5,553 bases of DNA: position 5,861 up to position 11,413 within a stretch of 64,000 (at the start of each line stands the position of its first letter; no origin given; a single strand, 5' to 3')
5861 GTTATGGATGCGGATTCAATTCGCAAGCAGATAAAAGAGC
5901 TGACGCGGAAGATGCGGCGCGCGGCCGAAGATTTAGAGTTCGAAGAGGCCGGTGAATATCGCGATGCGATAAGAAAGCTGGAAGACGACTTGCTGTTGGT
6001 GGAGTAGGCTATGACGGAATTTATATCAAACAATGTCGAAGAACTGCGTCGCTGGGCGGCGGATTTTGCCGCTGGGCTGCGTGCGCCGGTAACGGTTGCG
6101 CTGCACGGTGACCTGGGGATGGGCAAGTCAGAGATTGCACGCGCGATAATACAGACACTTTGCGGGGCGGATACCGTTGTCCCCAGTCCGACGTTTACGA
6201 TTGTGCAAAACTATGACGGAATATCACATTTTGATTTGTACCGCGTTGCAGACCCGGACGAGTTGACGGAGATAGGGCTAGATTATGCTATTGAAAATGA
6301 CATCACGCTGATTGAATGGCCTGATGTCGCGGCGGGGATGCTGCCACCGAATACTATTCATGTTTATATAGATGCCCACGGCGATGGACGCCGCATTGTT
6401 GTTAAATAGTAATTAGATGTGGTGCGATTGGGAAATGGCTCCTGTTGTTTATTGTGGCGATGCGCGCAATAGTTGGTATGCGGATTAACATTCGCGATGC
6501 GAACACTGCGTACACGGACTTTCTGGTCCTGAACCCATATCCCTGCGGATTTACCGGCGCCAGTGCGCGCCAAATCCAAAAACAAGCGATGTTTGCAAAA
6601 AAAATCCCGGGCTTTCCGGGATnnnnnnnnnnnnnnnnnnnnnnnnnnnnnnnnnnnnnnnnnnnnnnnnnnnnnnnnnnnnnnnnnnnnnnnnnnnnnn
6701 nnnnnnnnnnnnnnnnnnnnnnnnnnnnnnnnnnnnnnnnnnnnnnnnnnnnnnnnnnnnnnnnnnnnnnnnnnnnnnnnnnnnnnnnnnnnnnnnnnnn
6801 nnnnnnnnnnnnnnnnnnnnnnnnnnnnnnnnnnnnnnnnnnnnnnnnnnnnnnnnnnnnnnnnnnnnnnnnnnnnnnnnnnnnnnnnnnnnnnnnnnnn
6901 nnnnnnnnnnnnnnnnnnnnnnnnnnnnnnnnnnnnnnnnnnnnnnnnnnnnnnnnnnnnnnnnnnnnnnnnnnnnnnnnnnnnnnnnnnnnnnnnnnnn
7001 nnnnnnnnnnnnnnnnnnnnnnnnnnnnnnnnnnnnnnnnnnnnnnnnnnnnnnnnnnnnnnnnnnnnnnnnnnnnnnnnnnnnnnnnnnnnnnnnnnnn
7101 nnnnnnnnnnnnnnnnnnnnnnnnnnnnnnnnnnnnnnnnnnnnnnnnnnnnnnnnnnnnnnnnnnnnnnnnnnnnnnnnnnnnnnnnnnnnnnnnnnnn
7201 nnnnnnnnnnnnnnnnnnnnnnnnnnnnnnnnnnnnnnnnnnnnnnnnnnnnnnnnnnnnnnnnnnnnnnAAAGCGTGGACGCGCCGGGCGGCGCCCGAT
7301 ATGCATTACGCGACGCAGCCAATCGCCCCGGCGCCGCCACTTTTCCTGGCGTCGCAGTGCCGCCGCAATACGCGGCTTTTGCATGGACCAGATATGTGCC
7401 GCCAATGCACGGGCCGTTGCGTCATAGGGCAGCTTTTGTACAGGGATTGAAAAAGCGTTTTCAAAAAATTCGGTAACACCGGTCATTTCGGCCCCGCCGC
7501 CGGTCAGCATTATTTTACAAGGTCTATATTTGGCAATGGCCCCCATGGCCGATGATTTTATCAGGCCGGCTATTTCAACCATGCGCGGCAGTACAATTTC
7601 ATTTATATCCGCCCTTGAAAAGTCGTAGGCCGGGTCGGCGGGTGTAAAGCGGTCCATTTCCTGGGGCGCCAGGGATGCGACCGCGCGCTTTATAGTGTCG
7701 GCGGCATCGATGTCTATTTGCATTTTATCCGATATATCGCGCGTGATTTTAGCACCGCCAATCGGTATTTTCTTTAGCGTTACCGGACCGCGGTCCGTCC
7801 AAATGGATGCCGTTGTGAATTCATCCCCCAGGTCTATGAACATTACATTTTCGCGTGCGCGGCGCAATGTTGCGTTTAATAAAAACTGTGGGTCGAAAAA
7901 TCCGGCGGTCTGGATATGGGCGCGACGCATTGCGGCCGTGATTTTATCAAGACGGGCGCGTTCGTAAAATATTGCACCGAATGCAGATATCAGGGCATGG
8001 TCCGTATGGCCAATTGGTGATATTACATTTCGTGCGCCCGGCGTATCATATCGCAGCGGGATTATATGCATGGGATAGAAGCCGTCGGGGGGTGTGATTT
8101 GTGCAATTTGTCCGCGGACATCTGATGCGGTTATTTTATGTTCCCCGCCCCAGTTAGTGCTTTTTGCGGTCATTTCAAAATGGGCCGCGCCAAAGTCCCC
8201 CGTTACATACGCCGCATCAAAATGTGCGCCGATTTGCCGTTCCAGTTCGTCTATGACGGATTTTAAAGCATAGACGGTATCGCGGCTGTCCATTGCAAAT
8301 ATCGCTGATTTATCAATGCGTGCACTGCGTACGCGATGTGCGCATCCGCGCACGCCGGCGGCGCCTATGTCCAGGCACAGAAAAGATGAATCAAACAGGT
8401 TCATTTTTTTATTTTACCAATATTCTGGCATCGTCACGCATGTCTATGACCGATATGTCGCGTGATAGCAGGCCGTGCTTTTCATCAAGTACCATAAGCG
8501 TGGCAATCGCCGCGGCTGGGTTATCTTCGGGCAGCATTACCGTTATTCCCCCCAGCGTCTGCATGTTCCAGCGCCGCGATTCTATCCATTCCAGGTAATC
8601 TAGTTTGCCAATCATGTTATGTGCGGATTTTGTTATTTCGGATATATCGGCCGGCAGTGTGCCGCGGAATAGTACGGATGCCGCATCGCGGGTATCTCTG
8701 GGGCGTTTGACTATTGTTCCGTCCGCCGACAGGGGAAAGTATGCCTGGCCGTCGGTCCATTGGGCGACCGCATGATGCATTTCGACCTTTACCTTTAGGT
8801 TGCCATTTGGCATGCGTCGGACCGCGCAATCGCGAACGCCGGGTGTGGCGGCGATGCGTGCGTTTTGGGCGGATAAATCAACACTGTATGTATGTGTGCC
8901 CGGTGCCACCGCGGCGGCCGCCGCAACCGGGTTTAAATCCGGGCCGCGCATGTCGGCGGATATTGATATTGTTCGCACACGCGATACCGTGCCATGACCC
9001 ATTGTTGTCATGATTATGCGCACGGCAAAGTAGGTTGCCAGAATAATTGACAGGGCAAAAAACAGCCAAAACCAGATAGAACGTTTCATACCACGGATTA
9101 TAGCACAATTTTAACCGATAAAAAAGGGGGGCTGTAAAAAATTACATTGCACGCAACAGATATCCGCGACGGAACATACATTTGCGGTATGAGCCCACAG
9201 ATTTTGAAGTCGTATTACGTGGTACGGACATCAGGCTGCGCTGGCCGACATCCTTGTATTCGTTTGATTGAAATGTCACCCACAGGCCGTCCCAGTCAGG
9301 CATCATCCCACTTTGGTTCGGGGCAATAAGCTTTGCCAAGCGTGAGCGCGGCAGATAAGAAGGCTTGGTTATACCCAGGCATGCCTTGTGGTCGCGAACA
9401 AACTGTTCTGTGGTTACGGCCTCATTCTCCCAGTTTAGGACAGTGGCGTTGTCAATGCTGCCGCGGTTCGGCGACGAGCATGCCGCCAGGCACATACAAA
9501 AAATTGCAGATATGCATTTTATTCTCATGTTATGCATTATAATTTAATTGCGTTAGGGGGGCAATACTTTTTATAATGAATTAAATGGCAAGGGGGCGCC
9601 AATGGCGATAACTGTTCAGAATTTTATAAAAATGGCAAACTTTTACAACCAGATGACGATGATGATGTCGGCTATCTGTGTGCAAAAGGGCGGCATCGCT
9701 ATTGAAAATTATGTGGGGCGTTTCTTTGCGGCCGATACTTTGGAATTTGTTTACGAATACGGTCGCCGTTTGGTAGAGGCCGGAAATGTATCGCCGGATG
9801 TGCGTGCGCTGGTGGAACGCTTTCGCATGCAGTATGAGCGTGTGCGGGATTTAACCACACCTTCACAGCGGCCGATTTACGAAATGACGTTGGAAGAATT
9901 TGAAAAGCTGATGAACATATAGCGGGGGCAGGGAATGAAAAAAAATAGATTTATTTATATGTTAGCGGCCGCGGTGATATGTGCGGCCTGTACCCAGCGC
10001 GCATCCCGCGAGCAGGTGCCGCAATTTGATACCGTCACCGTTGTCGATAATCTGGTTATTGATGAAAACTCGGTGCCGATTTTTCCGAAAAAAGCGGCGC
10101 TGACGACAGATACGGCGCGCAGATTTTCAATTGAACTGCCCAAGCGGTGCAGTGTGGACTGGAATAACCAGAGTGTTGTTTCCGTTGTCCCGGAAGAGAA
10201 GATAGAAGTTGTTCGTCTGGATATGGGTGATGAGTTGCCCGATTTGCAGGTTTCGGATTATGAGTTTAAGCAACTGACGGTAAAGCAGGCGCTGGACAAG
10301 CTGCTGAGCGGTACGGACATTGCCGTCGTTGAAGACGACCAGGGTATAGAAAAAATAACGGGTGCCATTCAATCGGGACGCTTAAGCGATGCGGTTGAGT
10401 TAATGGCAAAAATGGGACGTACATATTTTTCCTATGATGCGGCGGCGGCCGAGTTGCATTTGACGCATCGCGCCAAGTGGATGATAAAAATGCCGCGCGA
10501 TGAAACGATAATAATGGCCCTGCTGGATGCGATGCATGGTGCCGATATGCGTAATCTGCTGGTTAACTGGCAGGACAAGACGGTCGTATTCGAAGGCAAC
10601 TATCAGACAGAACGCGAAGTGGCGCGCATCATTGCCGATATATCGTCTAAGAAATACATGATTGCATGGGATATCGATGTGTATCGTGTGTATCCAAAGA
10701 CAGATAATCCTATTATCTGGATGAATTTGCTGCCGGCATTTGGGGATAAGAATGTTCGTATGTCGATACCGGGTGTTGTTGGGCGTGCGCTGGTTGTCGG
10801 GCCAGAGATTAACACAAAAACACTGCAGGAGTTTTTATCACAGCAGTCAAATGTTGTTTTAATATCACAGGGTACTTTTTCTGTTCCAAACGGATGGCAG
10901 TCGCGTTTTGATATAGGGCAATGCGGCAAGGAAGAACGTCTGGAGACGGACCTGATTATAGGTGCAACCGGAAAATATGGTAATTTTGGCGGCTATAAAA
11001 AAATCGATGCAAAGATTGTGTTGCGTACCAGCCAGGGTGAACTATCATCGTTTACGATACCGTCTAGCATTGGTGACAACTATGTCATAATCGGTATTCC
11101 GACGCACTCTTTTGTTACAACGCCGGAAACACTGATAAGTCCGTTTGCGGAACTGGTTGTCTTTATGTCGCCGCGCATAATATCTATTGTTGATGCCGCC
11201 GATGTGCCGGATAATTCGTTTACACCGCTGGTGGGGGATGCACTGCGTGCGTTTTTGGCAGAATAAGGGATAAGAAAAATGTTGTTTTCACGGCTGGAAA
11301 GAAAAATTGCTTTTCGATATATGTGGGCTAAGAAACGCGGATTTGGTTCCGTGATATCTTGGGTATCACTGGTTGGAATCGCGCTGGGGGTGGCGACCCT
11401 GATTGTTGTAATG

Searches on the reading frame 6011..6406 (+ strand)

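Call 74: search_protein_families(library=pfam, proteins=[window:6011-6406:+], max_evalue=0.00001)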
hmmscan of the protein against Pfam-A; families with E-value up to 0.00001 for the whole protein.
window:6011-6406:+ (132 aa): 1 family
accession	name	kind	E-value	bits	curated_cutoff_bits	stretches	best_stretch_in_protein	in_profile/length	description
PF02367.23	TsaE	-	1.2e-30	106.5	26.6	1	7-127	2-125/128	Threonylcarbamoyl adenosine biosynthesis protein TsaE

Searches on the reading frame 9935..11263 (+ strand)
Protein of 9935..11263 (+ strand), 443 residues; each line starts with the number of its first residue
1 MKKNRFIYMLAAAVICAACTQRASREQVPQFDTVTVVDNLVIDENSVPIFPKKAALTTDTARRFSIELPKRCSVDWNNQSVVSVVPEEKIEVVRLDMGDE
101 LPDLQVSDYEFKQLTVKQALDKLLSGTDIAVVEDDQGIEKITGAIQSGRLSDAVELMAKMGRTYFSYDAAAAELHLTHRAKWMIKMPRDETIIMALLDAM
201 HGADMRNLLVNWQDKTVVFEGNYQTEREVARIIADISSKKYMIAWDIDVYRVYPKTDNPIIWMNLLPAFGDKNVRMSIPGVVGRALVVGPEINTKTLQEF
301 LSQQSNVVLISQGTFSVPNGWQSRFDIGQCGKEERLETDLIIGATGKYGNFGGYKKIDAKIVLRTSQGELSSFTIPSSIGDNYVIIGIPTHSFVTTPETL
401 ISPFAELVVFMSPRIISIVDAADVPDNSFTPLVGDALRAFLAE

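Call 3: search_protein_families(library=pfam, proteins=[window:9935-11263:+], max_evalue=1)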
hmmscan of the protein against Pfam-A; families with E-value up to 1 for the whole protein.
window:9935-11263:+ (443 aa): 2 families
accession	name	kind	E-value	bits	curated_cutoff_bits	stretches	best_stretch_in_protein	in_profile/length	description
PF07660.19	STN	-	0.0044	17.3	28.4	1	111-135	20-44/52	Secretin and TonB N terminus short domain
PF12536.13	DUF3734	-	0.054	14.2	22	1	60-119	23-82/106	Patatin phospholipase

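Call 4: search_protein_families(library=ncbifam, proteins=[window:9935-11263:+], max_evalue=1)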
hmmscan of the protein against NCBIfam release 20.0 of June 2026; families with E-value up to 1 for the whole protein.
window:9935-11263:+ (443 aa): 1 family
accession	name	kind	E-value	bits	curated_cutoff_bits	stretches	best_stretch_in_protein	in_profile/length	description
NF050807.1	TransRegFlbDCaul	equivalog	0.053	12.4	750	1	115-211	32-123/454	sigma-54-dependent transcriptional regulator FlbD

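Call 29: search_solved_structures(query=window:9935-11263:+, max_evalue=10)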
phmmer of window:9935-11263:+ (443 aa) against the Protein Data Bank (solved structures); distinct sequences matched with E-value up to 10: 1.
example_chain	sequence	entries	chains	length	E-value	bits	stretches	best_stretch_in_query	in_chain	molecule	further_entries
9if7_ST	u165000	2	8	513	0.34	12.8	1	70-185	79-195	Pre-mRNA-processing factor 19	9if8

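Call 51: search_solved_structures(query=A4, max_evalue=10, show_alignments=2)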
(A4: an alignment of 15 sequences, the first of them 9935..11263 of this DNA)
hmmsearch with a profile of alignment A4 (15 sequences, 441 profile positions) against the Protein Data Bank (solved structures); distinct sequences matched with E-value up to 10: 1.
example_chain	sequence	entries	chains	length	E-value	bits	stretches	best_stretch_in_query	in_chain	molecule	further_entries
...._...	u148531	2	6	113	0.81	11.6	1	148-230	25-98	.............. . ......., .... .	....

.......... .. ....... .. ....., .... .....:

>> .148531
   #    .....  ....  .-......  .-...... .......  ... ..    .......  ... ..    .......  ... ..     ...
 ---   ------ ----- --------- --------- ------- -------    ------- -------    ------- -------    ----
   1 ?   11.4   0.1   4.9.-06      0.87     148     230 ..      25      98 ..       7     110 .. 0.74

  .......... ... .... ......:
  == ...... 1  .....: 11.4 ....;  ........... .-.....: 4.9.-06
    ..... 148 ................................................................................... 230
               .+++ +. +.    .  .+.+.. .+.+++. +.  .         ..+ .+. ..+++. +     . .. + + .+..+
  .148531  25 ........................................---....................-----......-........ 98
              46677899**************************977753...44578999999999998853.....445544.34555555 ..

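Call 84: search_protein_families(library=pfam, alignment_id=A4, max_evalue=1)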
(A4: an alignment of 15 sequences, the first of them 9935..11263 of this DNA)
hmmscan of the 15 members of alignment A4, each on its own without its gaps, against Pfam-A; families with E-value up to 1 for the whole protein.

A. member 1, window:9935-11263:+ (443 aa): 2 families
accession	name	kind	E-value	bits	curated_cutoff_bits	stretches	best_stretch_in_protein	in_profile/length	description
PF07660.19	STN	-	0.0044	17.3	28.4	1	111-135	20-44/52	Secretin and TonB N terminus short domain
PF12536.13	DUF3734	-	0.054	14.2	22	1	60-119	23-82/106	Patatin phospholipase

B. families by the number of members that match (of 15 scanned): 6 families
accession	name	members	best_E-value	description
PF07660.19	STN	9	0.0015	Secretin and TonB N terminus short domain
PF12536.13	DUF3734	6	0.054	Patatin phospholipase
PF19104.5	DUF5791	1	0.042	Family of unknown function (DUF5791)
PF20854.2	LED_rpt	1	0.13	LED repeat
PF22859.1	IBIN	1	0.27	Induced by infection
PF07150.16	DUF1390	1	0.31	Protein of unknown function (DUF1390)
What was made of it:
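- The upstream 443-aa lipoprotein gives weak STN-domain matches in 9 of 15 members (call 84). No secretin domain was detected in the lipoprotein (calls 3, 51, 84).
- Tried and rejected: The upstream 443-aa lipoprotein as a secretin: its C-terminus reads secretin-like to me, but only weak STN matches and no secretin domain were found (calls 3, 51, 84).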
